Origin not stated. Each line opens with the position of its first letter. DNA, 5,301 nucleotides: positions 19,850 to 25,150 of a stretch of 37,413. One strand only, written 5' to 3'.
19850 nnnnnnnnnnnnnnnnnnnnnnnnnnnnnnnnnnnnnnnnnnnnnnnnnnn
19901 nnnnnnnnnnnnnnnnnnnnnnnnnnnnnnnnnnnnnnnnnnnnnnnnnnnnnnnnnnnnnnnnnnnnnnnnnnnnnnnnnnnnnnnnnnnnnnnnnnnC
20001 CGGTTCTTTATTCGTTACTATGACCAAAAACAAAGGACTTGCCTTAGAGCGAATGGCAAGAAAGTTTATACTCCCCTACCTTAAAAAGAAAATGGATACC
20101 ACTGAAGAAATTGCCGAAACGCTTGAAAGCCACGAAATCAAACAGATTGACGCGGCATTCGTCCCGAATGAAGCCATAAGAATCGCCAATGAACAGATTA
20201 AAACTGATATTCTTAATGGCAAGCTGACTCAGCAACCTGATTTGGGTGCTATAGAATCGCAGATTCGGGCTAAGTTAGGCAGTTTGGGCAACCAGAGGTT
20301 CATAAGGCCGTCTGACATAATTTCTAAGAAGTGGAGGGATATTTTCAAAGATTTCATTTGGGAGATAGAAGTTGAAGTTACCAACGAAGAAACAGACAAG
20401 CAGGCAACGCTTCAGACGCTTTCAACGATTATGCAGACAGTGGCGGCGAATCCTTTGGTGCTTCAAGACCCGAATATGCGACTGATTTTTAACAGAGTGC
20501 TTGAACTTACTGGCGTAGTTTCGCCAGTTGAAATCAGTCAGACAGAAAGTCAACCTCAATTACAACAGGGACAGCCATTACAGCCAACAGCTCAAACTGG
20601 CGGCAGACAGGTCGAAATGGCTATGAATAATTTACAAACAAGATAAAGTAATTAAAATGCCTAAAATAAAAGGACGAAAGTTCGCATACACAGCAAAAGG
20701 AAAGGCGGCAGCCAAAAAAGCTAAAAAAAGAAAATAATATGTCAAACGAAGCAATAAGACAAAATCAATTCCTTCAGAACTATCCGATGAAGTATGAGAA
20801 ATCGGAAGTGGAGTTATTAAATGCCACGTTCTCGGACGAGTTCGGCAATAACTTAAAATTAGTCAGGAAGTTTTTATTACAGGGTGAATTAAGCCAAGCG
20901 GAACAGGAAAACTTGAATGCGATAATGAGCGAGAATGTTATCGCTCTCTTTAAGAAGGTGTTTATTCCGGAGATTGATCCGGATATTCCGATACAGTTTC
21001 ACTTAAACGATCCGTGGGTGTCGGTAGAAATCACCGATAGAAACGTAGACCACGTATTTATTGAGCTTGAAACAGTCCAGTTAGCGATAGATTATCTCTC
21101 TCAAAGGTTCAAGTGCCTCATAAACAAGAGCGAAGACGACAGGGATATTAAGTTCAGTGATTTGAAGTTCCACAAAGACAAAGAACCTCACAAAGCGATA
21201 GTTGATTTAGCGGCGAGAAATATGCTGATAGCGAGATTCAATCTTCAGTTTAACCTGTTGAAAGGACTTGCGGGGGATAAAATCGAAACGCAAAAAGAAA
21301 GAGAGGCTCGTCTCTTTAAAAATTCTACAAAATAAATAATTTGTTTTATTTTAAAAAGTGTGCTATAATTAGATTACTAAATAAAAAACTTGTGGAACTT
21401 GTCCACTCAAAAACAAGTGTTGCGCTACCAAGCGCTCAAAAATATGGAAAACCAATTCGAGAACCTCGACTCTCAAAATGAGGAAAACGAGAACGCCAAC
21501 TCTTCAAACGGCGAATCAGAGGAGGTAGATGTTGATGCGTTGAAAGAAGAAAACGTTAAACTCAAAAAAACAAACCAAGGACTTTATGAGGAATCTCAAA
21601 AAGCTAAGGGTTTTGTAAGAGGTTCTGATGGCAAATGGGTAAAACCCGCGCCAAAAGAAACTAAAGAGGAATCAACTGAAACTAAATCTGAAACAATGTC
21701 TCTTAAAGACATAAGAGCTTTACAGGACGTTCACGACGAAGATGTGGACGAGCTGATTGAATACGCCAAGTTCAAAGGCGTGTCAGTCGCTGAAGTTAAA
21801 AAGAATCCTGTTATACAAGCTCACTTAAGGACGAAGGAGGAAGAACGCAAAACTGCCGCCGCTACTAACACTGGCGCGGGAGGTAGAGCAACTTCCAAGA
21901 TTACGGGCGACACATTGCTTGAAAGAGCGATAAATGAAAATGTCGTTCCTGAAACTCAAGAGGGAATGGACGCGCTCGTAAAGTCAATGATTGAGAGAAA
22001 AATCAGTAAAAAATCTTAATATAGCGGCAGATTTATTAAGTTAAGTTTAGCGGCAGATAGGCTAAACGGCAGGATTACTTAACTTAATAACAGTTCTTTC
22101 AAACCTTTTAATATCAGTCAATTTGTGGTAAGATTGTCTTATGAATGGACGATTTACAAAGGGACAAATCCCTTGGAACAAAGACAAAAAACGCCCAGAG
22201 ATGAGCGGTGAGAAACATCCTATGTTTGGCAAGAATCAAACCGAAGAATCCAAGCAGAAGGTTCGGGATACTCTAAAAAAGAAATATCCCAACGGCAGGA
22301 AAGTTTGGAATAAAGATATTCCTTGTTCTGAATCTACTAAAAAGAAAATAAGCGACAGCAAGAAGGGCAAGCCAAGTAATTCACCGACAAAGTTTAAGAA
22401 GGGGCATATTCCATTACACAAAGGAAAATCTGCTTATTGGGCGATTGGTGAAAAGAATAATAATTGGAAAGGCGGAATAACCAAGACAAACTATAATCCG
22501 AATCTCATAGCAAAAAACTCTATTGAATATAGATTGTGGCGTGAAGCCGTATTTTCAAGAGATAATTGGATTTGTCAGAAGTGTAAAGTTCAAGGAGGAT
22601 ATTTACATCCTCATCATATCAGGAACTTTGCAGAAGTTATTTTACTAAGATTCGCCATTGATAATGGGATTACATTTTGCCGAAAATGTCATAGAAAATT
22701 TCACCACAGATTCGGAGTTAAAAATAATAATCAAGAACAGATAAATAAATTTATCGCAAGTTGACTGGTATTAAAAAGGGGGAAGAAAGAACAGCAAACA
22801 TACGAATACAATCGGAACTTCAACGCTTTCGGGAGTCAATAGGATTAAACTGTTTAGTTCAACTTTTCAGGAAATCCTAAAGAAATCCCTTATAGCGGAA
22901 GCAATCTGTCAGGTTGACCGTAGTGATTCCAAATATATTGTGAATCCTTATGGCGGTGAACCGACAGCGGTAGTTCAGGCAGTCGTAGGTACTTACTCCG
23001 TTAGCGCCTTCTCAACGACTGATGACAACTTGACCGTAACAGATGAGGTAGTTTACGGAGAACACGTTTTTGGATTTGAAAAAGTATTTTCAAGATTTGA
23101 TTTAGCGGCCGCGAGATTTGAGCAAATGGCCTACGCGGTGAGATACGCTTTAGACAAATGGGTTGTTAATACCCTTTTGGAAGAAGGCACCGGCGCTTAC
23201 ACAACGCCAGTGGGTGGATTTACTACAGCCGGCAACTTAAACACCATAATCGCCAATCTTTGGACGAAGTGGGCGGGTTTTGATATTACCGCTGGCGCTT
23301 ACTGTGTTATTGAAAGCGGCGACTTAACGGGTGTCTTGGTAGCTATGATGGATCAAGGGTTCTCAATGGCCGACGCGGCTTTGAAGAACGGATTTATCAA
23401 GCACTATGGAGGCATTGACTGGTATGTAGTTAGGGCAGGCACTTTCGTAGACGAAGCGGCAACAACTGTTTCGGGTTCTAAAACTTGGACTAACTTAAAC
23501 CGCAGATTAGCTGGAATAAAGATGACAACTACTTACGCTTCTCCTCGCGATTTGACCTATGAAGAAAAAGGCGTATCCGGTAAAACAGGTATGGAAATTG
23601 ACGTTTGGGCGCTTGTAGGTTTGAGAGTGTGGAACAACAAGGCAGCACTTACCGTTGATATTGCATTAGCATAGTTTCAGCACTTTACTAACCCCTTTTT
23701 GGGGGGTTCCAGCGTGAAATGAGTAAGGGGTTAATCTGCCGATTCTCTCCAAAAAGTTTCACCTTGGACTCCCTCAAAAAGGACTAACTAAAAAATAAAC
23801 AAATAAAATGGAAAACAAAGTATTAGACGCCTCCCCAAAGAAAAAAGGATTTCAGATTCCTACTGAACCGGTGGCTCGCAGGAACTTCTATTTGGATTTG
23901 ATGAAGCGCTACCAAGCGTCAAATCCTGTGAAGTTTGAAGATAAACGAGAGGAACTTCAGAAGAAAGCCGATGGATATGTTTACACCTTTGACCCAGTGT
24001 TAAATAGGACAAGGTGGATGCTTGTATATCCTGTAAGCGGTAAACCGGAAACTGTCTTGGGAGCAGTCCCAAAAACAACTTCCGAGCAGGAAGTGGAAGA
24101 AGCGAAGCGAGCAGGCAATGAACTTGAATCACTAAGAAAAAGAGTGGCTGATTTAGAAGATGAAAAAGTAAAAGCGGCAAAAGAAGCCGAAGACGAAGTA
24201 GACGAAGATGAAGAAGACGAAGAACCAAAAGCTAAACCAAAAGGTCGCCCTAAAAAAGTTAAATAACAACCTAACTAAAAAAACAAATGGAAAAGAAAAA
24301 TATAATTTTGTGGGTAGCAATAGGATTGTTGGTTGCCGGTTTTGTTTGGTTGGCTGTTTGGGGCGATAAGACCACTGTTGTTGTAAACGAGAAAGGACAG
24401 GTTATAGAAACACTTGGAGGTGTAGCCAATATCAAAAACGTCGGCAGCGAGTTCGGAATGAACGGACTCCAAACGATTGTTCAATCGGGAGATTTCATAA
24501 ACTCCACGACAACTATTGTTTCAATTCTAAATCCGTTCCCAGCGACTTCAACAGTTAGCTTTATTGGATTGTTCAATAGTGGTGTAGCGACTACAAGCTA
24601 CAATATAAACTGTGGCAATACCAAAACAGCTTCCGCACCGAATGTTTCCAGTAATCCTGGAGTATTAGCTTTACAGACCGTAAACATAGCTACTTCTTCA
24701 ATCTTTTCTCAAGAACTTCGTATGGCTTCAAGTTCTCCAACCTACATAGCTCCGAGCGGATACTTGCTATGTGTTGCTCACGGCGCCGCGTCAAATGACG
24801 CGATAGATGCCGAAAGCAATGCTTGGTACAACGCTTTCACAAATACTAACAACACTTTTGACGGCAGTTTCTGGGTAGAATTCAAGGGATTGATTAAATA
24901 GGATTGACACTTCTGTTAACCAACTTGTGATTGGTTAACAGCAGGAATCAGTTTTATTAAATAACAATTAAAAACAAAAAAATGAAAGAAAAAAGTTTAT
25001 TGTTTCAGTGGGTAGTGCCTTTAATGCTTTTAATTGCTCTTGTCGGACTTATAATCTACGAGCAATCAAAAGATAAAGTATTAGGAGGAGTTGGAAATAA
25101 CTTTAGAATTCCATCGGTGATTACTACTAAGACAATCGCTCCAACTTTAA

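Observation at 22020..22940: Capsid gene has no usable start codon; a second self-promoted HNH cassette occupies the position where its 5' end should be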

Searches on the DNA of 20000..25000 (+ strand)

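Call 8: search_dna_similar(query=window:20000-25000:+, collection=phages, mode=distant, max_rows=20)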
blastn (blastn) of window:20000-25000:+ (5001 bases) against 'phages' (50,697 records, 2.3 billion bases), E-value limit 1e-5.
No match.

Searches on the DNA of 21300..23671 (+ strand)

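Call 4: search_rna_families(source=window, start=21300, end=23300, threshold=evalue, max_evalue=10, show_alignments=4)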
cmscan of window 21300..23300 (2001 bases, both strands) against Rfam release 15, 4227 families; matches with E-value up to 10: 3.
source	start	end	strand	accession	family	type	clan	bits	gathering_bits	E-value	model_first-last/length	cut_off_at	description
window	22270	22370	+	RF02155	NCRUPAR_2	Gene; lncRNA;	-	23.1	80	8.5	1-99/99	no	Non-protein coding RNA, upstream of F2R/PAR1 conserved region 2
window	21669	21708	+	RF01202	sn2991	Gene; snRNA; snoRNA; CD-box;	-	18.5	60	4.8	53-92/98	no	Small nucleolar RNA sn2991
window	22512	22553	-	RF00032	Histone3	Cis-reg;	-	13.6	34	6.3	1-46/46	no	Histone 3' UTR stem-loop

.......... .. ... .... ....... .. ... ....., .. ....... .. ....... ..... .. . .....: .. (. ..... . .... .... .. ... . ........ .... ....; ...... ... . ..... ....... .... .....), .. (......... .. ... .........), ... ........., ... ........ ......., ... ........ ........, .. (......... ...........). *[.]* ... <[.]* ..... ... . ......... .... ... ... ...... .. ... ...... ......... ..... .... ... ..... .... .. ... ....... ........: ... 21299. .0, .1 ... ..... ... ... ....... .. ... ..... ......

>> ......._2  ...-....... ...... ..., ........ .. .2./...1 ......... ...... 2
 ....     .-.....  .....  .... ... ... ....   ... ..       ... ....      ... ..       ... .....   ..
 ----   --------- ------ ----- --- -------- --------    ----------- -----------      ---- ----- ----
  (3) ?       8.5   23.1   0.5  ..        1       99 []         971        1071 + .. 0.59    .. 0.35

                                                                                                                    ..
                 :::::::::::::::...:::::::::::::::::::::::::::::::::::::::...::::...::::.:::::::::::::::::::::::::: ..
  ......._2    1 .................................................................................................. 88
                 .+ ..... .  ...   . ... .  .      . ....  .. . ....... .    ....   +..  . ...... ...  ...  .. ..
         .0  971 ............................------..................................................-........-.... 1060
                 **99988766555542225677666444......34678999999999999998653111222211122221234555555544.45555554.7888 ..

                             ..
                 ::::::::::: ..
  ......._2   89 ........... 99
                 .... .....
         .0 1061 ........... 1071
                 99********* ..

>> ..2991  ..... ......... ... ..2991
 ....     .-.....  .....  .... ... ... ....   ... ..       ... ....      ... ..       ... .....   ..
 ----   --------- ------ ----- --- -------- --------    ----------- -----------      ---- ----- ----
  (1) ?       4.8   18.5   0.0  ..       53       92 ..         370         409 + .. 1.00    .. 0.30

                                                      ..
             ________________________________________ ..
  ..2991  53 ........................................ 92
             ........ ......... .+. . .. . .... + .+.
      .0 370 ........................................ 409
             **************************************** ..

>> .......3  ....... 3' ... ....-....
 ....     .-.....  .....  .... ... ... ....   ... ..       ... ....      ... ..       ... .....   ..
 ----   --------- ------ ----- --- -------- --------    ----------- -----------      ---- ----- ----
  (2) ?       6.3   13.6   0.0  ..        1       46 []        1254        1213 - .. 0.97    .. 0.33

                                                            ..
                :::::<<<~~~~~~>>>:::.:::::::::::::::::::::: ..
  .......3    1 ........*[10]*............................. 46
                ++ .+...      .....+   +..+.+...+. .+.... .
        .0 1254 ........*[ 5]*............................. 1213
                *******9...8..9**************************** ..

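Call 39: search_rna_families(sources=[L090, L062, L050, L010, L007, L008, L034], threshold=evalue, max_evalue=5)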
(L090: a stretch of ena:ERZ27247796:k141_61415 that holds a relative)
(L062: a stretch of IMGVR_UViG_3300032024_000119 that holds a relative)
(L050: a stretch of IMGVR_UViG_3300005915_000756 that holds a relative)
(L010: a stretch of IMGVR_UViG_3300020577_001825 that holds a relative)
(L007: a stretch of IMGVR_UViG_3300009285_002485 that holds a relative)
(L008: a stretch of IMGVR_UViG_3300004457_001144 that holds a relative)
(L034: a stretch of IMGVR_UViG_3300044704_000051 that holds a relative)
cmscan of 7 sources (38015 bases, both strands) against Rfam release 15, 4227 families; matches with E-value up to 5: 3.
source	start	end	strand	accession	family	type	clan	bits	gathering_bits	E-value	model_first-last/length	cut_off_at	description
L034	4830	4865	+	RF01364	CRISPR-DR51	Gene; CRISPR;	-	27.9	45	1.7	1-38/38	no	CRISPR RNA direct repeat element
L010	1754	1921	-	RF02895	S414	Gene; sRNA;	-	25.5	45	4.9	1-175/175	no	Staphylococcus sRNA 414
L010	1475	1500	-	RF03131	L25-Gammaproteobacteria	Cis-reg; leader;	-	21.8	34.1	2.1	1-26/26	no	L25-Gammaproteobacteria ribosomal protein leader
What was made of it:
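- On Group I or group II intron: None in HNH-less loci either (call 39).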

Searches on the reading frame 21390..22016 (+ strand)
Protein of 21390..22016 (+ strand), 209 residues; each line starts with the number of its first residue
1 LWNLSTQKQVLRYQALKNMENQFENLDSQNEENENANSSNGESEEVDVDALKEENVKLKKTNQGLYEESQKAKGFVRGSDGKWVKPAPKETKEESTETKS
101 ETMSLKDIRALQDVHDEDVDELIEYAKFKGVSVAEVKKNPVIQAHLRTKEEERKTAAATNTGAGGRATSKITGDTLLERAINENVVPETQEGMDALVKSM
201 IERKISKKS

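Call 5: search_protein_families(library=pfam, proteins=[window:21390-22016:+], max_evalue=0.1)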
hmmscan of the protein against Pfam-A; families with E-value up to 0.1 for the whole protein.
window:21390-22016:+ (209 aa): 0 families

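Call 6: search_protein_families(library=phrogs, proteins=[window:21390-22016:+], max_evalue=0.01)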
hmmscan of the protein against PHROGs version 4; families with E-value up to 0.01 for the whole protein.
window:21390-22016:+ (209 aa): 0 families

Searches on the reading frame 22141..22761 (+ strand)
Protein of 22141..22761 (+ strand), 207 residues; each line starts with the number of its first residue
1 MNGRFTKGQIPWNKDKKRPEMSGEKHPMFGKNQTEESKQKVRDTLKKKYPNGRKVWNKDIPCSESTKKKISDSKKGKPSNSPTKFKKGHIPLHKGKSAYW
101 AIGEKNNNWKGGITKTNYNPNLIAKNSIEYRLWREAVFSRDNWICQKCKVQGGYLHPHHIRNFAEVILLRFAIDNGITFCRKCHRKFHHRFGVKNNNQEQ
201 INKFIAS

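Call 5: search_protein_families(library=pfam, proteins=[window:22141-22761:+], max_evalue=0.1)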
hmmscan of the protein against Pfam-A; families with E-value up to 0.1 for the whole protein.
window:22141-22761:+ (207 aa): 5 families
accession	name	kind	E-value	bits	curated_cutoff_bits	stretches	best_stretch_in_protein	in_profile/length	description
PF07460.16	NUMOD3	-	2.9e-06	27.6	20.4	2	22-41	17-36/37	NUMOD3 motif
PF01844.29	HNH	-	0.00011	22.8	21.4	1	145-190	1-47/47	HNH endonuclease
PF13391.12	HNH_2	-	0.024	14.9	21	1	145-189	1-60/66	HNH endonuclease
PF08944.16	p47_phox_C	-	0.051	13.5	27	0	62-71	21-30/33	NADPH oxidase subunit p47Phox, C terminal domain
PF14279.12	HNH_5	-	0.062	13.7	27.5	0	172-191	28-47/56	HNH endonuclease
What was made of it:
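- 22141..22764 (+): HNH homing-endonuclease gene (207 aa; NUMOD3 plus HNH domains). Pfam NUMOD3 E = 2.9e-6 and HNH E = 1.1e-4 (call 5).
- Checked: The HNH ORF is 22141-22764, with Pfam NUMOD3 and HNH hits (call 5).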

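Call 6: search_protein_families(library=phrogs, proteins=[window:22141-22761:+], max_evalue=0.01)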
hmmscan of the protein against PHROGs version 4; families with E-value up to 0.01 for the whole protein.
window:22141-22761:+ (207 aa): 16 families
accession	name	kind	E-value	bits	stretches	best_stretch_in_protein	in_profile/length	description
phrog_8446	-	DNA, RNA and nucleotide metabolism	3.9e-16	60.3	1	59-200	97-207/211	HNH endonuclease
phrog_119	-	DNA, RNA and nucleotide metabolism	7.3e-14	52.4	1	124-200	185-267/443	HNH endonuclease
phrog_1271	-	DNA, RNA and nucleotide metabolism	6.6e-11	43.2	1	58-199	230-327/361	HNH endonuclease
phrog_144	-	DNA, RNA and nucleotide metabolism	1.7e-10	41.8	1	130-201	72-150/175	HNH endonuclease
phrog_5956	-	DNA, RNA and nucleotide metabolism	2.1e-09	38.2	1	126-205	43-125/138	HNH endonuclease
phrog_589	-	DNA, RNA and nucleotide metabolism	8.3e-07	29.9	1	125-202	74-153/179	HNH endonuclease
phrog_1891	-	DNA, RNA and nucleotide metabolism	3.3e-06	27.7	1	1-41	102-142/255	HNH endonuclease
phrog_5104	-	unknown function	5e-06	27.3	1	93-205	100-227/228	-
phrog_4581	-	head and packaging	7.1e-06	26.7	1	129-197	52-118/395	terminase small subunit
phrog_740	-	DNA, RNA and nucleotide metabolism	4.5e-05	23.6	1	133-189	29-86/332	HNH endonuclease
phrog_5200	-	DNA, RNA and nucleotide metabolism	0.00017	22.5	1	129-200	27-97/154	HNH endonuclease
phrog_15103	-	unknown function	0.00027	21.5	1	134-203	195-270/280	-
phrog_7370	-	DNA, RNA and nucleotide metabolism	0.0024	18.9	1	135-200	34-97/115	HNH endonuclease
phrog_8048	-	DNA, RNA and nucleotide metabolism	0.0028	17.9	1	143-195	180-233/273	HNH endonuclease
phrog_333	-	DNA, RNA and nucleotide metabolism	0.003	18.7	1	133-186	24-77/138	HNH endonuclease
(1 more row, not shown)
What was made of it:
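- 22141..22764 (+): PHROG HNH families down to E = 3.9e-16 (call 6).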

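Call 25: find_related_loci(query=window:22141-22761:+, collection=viral_contigs, flank=2500)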
Query window:22141-22761:+ (207 aa) in viral_contigs; peptide patterns used: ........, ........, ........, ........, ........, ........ (x = any residue, [..] = any of these).
13 stretches matched a pattern; 9 encode a relative of the query (tblastn E <= 1e-3); 9 distinct loci.
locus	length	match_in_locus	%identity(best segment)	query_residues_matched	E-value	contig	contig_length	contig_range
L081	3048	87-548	48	50-205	5e-40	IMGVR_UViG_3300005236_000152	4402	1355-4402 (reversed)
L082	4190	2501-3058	43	5-206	3e-39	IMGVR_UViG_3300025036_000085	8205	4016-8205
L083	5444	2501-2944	38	28-197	4e-27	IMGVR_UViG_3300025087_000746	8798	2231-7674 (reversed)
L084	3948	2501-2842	47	74-186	2e-23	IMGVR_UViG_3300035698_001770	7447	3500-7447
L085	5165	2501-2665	43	133-188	7e-11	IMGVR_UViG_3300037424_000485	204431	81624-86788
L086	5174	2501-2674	35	22-109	2e-7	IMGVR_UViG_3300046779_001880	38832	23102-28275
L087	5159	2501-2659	40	140-190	1e-6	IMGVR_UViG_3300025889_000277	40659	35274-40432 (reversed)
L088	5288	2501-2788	32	77-205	2e-5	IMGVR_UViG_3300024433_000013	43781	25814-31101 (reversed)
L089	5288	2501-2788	32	77-205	2e-5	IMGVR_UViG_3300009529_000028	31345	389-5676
